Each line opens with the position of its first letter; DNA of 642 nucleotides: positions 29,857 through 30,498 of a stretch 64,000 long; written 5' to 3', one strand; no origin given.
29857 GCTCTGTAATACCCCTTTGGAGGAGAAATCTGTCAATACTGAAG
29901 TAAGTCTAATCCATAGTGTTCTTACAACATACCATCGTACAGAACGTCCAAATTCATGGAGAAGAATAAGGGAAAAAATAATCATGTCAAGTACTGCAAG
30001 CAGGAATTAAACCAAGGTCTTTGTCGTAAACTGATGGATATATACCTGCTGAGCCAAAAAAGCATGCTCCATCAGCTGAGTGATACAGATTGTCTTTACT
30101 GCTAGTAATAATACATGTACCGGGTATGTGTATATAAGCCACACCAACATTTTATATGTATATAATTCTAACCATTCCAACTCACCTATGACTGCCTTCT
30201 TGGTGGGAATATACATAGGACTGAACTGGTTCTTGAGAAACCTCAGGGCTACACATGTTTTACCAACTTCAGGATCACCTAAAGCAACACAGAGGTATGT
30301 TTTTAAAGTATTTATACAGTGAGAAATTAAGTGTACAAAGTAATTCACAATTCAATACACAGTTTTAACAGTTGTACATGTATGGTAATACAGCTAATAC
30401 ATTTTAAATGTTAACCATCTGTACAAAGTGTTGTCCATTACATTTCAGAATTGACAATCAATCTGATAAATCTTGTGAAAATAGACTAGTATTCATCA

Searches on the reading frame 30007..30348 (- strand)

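Call 70: search_protein_families(library=pfam, proteins=[window:30007-30348:-], max_evalue=0.01)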
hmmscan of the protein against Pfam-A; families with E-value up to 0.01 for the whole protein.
window:30007-30348:- (113 aa): 2 families
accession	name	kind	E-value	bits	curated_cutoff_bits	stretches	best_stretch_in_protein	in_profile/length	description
PF00071.28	Ras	-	1e-05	25.6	21.6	1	20-50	2-32/162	Ras family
PF08477.19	Roc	-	2.4e-05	25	27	1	21-54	3-36/119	Ras of Complex, Roc, domain of DAPkinase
